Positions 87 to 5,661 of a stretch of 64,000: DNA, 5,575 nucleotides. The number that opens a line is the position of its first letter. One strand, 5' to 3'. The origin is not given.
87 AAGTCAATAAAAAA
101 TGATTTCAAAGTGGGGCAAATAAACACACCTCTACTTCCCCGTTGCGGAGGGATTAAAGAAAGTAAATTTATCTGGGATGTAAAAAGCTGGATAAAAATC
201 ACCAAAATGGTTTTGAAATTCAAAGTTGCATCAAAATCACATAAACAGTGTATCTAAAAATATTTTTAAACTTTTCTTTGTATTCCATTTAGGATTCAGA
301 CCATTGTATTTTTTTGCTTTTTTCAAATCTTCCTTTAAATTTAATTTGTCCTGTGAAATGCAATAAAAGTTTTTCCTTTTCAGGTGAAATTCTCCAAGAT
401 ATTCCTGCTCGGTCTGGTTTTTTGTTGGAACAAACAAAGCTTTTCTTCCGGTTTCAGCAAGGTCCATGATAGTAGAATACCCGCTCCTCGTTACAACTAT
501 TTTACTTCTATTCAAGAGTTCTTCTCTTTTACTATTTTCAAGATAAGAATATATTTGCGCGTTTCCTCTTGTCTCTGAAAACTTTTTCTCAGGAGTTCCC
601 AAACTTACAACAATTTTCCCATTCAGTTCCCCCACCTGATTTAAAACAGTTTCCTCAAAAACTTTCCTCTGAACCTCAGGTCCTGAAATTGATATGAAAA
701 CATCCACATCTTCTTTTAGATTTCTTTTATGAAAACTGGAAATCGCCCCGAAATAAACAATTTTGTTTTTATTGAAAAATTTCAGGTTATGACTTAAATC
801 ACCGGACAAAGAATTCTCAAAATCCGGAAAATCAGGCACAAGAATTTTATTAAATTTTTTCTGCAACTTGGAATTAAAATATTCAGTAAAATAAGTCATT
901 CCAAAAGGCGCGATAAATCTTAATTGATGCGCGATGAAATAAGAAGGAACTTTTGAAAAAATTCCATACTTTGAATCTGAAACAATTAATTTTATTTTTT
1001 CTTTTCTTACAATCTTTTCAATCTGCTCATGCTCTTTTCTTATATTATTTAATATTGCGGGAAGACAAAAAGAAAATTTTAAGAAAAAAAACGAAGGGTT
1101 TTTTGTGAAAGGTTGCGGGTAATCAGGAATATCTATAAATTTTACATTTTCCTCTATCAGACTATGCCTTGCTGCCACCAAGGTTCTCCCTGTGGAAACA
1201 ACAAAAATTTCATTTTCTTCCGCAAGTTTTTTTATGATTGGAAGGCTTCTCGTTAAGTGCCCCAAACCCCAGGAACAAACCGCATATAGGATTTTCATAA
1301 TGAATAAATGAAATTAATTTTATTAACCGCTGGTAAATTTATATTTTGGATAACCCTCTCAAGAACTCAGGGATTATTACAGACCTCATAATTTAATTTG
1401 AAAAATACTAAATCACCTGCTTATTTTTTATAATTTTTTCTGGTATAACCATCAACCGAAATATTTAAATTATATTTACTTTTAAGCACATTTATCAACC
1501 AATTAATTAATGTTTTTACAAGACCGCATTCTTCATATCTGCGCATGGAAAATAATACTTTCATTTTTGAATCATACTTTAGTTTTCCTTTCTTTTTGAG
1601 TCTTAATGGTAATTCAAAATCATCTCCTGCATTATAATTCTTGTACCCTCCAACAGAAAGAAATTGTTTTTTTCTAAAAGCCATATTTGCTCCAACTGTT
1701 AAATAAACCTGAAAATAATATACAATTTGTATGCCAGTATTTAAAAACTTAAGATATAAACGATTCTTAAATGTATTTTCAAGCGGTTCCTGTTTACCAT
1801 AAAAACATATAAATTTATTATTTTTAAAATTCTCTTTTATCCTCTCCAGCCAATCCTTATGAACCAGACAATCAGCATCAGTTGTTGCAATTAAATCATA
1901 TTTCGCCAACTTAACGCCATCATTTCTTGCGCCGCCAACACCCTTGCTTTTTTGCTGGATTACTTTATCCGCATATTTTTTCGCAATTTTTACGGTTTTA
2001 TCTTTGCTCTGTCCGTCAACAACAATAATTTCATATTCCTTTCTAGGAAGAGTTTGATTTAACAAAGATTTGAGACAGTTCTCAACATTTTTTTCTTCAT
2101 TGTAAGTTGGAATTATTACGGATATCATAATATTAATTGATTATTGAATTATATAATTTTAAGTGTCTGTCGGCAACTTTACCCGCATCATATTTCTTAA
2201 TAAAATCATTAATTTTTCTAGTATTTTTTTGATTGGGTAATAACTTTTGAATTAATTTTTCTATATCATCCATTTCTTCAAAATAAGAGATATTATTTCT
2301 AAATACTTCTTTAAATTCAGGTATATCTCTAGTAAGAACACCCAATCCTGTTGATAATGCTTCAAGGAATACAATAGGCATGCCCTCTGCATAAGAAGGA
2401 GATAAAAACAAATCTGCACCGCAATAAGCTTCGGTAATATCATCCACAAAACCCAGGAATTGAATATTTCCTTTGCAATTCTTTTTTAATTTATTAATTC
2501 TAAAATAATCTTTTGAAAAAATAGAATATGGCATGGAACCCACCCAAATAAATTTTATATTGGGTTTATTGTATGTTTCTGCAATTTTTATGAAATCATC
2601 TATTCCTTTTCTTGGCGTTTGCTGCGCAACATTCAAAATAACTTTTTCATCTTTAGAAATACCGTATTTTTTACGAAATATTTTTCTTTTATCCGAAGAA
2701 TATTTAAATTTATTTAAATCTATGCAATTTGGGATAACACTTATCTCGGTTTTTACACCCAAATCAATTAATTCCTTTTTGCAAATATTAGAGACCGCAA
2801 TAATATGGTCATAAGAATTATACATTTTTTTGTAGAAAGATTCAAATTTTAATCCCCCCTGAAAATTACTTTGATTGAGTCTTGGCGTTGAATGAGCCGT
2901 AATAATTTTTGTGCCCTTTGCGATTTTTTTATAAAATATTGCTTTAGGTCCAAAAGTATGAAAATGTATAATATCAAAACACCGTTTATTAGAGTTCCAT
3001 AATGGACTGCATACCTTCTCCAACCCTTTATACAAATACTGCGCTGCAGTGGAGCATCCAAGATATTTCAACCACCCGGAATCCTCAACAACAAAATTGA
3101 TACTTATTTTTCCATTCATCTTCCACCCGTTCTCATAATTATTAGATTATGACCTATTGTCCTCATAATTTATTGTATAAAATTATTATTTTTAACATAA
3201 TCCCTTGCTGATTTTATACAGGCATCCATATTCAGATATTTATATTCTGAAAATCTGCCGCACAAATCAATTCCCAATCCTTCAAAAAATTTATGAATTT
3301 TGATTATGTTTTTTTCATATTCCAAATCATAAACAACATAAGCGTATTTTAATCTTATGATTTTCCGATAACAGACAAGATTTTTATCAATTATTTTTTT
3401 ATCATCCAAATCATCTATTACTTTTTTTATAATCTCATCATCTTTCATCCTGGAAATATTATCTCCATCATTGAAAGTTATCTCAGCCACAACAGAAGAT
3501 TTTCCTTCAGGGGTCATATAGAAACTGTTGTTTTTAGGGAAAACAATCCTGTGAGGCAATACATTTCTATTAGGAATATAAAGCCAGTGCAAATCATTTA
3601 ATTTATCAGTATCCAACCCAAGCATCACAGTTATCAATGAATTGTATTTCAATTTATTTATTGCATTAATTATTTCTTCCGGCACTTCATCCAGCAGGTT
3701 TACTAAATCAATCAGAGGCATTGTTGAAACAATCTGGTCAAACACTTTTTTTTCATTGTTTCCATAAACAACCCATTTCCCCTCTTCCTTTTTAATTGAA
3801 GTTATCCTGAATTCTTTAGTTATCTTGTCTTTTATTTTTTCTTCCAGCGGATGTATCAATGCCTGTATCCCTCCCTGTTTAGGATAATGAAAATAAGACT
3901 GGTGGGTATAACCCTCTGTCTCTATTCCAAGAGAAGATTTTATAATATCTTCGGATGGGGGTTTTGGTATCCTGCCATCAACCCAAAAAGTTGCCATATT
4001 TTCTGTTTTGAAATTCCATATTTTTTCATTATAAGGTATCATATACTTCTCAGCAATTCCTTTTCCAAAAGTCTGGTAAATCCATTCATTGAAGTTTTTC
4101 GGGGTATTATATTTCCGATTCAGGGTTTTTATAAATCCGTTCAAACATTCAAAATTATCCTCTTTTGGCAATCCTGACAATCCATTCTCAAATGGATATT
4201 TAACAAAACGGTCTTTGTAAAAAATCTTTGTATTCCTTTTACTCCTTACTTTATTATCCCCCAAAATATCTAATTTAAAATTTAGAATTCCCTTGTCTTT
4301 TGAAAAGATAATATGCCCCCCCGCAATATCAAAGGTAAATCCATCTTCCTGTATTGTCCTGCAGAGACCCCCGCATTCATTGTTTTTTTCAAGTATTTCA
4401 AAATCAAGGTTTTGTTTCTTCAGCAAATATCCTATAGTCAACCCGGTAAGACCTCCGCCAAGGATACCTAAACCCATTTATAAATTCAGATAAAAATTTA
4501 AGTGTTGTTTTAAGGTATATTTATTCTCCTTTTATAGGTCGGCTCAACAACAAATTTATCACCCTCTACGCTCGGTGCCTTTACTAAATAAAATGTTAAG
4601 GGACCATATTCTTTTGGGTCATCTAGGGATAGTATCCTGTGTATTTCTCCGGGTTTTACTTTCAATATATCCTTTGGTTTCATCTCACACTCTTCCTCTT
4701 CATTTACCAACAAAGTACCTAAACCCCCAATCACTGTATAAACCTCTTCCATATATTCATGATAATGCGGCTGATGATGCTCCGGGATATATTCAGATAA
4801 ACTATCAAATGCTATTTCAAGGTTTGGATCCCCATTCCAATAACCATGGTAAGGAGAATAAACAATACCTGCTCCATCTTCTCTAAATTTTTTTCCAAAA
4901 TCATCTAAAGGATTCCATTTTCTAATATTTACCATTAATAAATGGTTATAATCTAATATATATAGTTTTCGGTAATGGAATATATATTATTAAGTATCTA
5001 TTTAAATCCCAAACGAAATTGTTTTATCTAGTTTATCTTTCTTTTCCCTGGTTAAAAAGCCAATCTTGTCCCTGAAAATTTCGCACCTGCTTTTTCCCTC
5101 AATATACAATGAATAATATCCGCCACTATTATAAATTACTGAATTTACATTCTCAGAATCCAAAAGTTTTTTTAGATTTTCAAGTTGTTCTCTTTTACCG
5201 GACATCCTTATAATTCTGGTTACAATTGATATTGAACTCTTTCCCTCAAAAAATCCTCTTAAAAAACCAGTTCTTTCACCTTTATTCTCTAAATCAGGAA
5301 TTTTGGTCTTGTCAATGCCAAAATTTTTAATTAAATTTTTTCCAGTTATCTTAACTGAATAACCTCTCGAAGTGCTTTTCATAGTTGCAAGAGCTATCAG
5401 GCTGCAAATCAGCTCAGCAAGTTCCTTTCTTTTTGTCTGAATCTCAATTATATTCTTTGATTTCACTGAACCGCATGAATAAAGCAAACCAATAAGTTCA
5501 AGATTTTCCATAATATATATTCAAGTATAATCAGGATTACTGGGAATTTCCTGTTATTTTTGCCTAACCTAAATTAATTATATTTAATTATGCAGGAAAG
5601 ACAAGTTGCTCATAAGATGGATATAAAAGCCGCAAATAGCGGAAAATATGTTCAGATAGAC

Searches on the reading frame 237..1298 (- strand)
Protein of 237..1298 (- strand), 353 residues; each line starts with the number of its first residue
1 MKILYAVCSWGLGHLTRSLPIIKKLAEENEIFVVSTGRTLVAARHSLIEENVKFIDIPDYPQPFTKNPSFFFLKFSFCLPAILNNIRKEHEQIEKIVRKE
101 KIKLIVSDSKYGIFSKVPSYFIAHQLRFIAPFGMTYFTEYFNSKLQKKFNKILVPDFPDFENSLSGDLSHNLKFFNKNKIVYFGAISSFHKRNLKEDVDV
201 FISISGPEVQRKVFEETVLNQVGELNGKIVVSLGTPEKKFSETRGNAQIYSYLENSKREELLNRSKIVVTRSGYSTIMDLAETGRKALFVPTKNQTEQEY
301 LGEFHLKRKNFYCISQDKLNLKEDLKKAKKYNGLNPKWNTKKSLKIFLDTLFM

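Call 28: find_encoding_contigs(protein=window:237-1298:-, flank=10000, max_places=2)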
Protein window:237-1298:- (353 aa): 4 contigs read that carry it; 1 place shown.
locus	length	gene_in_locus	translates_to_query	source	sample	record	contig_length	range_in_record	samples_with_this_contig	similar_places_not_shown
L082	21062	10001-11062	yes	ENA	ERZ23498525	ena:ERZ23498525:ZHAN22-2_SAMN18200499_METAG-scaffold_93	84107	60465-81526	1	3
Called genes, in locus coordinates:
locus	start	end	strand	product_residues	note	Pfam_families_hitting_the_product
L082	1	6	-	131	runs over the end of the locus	-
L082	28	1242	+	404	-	PF00571:CBS (faint), PF14394:DUF4423 (weak)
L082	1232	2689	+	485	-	PF00437:T2SSE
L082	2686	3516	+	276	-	PF00482:T2SSF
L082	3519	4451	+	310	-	PF00482:T2SSF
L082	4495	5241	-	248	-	PF00106:adh_short, PF02719:Polysacc_synt_2 (weak), PF08659:KR, PF23441:SDR (weak), PF13561:adh_short_C2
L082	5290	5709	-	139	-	PF01336:tRNA_anti-codon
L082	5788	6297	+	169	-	PF14528:LAGLIDADG_3 (faint)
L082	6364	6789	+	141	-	PF07883:Cupin_2 (weak)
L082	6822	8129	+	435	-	PF01593:Amino_oxidase, PF13450:NAD_binding_8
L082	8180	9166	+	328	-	PF13439:Glyco_transf_4, PF00534:Glycos_transf_1, PF13692:Glyco_trans_1_4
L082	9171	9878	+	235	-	PF00535:Glycos_transf_2, PF10111:Glyco_tranf_2_2, PF13506:Glyco_transf_21 (weak), PF13641:Glyco_tranf_2_3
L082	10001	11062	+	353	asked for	PF13528:Glyco_trans_1_3 (faint), PF04101:Glyco_tran_28_C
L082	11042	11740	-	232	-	PF13641:Glyco_tranf_2_3 (weak), PF00535:Glycos_transf_2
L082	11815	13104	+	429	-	PF01935:DUF87, PF05872:HerA_C (faint)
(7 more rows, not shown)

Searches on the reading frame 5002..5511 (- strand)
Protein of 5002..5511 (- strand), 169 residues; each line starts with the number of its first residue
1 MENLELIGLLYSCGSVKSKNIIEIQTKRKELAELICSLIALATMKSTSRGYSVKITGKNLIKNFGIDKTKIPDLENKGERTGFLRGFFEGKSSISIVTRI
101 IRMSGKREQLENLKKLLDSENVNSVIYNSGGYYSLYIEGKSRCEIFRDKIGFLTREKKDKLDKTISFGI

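Call 5: search_protein_families(library=pfam, proteins=[window:5002-5511:-], max_evalue=0.1)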
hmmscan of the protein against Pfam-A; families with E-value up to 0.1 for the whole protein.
window:5002-5511:- (169 aa): 1 family
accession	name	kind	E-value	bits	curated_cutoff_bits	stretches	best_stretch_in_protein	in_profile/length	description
PF14528.11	LAGLIDADG_3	-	9.5e-06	26.2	22.5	1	80-151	3-82/82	LAGLIDADG-like domain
